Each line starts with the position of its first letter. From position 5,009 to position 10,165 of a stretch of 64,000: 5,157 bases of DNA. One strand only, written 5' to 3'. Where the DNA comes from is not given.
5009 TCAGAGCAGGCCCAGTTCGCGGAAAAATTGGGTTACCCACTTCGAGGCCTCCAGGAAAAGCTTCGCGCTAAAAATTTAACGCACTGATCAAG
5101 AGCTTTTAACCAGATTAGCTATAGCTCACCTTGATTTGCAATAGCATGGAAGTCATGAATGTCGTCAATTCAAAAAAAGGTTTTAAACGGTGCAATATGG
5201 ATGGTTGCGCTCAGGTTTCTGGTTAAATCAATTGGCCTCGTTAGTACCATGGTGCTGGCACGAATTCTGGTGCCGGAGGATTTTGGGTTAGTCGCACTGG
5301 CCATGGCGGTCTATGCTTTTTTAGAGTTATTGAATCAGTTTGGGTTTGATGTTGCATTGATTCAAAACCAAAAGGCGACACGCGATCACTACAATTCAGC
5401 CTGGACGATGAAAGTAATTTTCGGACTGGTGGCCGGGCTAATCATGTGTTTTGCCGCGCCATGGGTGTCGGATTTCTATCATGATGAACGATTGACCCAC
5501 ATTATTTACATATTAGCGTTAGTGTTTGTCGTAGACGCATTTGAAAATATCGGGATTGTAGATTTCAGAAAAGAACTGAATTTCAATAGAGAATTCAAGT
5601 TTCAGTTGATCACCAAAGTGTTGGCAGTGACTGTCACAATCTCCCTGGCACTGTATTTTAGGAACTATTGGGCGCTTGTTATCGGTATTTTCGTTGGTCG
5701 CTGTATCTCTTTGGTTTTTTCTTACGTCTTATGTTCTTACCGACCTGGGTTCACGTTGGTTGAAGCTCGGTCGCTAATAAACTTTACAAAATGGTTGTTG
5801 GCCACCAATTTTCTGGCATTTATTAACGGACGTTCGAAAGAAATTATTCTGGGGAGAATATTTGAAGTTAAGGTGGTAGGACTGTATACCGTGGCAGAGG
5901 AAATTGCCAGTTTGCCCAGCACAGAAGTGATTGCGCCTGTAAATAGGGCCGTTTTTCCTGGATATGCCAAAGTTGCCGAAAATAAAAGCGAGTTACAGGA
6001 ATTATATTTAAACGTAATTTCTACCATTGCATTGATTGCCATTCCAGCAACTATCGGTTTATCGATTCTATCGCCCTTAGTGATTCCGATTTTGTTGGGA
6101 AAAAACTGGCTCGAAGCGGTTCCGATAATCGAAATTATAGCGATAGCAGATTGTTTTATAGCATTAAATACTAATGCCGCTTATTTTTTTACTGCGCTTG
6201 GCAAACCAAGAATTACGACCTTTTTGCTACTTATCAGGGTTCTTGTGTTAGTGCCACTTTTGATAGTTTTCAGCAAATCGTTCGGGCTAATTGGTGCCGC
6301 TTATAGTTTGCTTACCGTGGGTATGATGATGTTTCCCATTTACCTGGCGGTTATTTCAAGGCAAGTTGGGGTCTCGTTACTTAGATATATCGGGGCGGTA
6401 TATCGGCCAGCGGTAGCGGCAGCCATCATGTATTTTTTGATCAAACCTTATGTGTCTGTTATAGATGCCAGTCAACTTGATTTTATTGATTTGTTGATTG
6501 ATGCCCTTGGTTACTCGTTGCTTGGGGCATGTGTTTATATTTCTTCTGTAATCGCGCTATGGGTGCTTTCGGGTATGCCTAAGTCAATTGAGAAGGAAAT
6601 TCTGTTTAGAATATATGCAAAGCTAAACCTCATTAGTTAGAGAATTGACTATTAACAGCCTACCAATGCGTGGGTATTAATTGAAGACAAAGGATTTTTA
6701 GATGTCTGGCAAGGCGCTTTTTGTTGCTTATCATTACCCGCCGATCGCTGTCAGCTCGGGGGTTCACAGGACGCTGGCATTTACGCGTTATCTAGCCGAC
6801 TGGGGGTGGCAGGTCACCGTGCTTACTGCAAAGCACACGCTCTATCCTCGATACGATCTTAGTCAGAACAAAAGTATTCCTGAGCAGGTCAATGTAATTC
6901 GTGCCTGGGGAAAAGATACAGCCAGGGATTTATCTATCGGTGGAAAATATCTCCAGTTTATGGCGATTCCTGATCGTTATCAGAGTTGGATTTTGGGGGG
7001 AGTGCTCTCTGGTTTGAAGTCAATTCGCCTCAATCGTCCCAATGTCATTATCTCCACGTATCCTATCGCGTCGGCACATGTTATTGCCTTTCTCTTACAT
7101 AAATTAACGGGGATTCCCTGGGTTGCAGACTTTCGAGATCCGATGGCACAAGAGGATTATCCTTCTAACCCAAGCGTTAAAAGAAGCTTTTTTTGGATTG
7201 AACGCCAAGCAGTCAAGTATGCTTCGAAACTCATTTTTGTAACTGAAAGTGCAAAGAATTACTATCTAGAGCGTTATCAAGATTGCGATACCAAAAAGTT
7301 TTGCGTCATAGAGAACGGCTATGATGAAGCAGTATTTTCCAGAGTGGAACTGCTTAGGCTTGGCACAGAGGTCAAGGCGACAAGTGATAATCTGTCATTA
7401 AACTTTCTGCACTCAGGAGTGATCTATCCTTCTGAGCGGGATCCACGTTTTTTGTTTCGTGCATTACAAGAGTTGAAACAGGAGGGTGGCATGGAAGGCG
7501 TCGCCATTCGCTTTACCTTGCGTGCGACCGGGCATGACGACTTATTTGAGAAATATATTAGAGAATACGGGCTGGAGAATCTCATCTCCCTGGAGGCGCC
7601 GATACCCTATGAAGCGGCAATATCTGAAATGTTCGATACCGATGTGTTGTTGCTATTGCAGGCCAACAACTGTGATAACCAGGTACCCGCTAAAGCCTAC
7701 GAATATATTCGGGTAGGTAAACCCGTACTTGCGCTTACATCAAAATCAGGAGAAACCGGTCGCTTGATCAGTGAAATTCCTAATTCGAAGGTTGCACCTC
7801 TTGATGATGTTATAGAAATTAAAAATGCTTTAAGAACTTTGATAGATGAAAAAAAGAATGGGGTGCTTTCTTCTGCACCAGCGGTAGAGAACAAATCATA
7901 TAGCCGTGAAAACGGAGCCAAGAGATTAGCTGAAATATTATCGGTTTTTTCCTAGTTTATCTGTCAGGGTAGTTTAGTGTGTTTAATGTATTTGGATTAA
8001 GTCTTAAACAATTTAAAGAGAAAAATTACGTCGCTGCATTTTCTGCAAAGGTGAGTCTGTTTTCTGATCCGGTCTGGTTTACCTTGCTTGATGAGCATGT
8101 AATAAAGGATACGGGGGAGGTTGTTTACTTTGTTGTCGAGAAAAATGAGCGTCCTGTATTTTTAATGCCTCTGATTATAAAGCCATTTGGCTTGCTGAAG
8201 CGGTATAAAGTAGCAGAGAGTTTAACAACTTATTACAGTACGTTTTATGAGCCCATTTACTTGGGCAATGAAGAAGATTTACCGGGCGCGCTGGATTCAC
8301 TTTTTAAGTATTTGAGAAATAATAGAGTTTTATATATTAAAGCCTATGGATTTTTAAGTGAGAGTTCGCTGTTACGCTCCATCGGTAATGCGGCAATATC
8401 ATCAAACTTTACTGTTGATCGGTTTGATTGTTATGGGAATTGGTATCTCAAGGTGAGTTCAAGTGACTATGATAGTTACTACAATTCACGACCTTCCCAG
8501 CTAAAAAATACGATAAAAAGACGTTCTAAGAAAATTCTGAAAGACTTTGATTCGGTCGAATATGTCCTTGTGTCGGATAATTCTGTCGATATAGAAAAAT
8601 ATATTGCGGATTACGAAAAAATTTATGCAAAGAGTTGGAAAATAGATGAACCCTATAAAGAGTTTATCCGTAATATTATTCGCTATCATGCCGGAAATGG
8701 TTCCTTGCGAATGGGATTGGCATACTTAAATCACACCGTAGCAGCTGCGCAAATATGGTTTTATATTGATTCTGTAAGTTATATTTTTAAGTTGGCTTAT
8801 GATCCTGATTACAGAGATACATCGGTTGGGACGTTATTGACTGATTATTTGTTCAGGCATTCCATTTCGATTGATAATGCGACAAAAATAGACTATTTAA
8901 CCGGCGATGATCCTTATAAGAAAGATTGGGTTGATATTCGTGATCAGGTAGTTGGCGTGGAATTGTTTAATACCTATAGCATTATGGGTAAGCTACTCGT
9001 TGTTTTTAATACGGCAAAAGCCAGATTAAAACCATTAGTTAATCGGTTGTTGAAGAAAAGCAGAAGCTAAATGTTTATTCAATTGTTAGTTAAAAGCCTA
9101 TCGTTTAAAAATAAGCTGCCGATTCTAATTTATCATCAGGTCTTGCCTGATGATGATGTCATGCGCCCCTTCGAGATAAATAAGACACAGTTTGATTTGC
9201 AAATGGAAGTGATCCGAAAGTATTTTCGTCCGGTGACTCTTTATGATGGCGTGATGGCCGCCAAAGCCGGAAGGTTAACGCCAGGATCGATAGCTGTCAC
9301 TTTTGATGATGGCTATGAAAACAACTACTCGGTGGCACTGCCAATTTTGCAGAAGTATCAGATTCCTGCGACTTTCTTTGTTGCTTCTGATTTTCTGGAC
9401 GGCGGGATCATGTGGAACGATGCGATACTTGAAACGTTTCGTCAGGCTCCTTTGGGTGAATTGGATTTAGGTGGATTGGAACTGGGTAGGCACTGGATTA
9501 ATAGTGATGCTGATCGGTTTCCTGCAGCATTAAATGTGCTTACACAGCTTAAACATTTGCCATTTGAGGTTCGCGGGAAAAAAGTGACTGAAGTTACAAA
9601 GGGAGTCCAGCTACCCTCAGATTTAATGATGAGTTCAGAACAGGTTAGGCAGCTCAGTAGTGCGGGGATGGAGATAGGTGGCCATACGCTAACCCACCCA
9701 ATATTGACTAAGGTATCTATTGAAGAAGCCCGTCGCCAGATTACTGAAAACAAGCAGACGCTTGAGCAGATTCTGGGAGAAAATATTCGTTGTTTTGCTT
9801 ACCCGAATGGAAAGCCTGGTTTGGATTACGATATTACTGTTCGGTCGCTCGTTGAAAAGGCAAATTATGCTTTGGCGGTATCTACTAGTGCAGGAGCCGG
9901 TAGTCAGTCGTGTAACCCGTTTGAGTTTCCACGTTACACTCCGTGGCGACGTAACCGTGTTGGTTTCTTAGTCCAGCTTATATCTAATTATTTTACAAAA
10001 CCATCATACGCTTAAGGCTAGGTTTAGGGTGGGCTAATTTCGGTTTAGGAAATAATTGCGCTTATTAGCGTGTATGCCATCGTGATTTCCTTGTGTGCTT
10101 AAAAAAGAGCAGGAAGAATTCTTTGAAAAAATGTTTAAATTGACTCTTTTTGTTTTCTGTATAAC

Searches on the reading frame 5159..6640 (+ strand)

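Call 101: search_protein_families(library=pfam, proteins=[window:5159-6640:+], max_evalue=0.00001)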
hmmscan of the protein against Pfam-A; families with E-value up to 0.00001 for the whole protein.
window:5159-6640:+ (493 aa): 2 families
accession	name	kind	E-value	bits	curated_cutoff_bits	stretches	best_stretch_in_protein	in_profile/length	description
PF13440.11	Polysacc_synt_3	-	8.5e-82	275.1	23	1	32-322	1-293/293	Polysaccharide biosynthesis protein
PF01943.22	Polysacc_synt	-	7.3e-34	117.9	28.2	1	9-269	2-270/274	Polysaccharide biosynthesis protein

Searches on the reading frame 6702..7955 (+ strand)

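Call 101: search_protein_families(library=pfam, proteins=[window:6702-7955:+], max_evalue=0.00001)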
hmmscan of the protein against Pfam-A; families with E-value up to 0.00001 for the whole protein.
window:6702-7955:+ (417 aa): 2 families
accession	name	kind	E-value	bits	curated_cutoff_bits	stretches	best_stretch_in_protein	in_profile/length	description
PF13579.12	Glyco_trans_4_4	-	1.2e-12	48.9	29.7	1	23-206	6-158/158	Glycosyl transferase 4-like domain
PF13439.12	Glyco_transf_4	-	1e-10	42.3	28.5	1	24-209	8-168/170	Glycosyltransferase Family 4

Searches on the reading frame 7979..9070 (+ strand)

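Call 101: search_protein_families(library=pfam, proteins=[window:7979-9070:+], max_evalue=0.00001)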
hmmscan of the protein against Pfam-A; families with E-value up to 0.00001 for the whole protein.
window:7979-9070:+ (363 aa): 1 family
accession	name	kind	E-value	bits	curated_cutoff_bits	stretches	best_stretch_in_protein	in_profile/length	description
PF13480.13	Acetyltransf_6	-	5e-20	72.5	22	1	175-315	3-143/143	Acetyltransferase (GNAT) domain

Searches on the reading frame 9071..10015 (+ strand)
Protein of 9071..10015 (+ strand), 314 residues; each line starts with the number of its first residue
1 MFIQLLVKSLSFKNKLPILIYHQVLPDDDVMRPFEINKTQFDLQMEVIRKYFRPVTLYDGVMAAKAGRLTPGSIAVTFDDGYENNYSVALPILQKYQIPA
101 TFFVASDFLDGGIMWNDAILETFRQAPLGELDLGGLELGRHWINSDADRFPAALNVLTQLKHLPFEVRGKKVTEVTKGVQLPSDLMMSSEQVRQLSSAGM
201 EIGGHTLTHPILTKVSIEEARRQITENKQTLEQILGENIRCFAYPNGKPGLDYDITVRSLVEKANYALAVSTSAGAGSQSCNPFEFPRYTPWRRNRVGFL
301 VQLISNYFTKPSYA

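Call 101: search_protein_families(library=pfam, proteins=[window:9071-10015:+], max_evalue=0.00001)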
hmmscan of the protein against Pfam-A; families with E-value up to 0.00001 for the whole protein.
window:9071-10015:+ (314 aa): 1 family
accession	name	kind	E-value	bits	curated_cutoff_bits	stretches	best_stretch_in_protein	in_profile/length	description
PF01522.26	Polysacc_deac_1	-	4.8e-28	98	23.1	1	69-267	4-122/124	Polysaccharide deacetylase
